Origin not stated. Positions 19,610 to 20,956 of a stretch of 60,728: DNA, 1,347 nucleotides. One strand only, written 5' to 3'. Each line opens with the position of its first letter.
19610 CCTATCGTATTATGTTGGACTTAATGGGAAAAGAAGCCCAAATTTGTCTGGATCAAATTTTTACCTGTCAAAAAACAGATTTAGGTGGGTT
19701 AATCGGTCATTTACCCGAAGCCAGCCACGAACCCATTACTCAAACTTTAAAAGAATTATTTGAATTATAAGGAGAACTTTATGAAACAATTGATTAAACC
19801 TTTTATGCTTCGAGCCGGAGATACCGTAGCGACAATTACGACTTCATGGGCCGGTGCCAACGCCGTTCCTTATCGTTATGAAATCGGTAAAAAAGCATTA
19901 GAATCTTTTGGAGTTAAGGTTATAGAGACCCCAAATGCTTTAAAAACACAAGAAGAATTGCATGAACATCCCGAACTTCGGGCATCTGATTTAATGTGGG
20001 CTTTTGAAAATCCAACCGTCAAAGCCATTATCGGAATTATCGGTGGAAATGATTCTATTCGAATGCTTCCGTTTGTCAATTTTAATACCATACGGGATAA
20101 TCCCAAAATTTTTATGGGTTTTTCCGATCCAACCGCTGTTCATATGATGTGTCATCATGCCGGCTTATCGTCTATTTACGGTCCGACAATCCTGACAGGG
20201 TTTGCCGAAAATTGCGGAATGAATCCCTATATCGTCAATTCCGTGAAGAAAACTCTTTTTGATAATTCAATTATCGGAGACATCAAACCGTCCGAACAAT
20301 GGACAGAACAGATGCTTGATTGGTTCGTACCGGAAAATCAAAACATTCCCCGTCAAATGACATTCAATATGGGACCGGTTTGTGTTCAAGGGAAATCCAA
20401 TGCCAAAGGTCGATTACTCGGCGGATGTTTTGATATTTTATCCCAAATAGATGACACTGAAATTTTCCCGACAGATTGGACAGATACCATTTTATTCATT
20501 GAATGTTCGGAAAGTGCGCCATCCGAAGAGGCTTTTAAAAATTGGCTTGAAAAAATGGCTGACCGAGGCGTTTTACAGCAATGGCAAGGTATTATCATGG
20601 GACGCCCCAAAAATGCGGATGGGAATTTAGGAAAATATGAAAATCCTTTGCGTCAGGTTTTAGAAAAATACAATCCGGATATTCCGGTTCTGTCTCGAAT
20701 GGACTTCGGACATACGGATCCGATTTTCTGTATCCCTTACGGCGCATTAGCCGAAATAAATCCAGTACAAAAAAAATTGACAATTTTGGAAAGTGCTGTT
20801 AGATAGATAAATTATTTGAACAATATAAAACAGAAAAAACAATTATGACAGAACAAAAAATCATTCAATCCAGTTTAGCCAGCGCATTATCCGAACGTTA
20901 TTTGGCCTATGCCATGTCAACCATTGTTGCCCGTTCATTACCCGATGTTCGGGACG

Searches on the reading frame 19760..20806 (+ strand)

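Call 28: search_protein_families(library=pfam, proteins=[window:19760-20806:+], max_evalue=0.001)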
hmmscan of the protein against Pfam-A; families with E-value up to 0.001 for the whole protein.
window:19760-20806:+ (348 aa): 2 families
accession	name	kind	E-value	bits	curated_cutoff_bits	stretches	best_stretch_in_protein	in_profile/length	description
PF02016.21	Peptidase_S66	-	5.3e-30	104.5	25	1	24-141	2-121/121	LD-carboxypeptidase N-terminal domain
PF17676.7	Peptidase_S66C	-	5.1e-24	85.6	23.7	1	216-333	1-120/120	LD-carboxypeptidase C-terminal domain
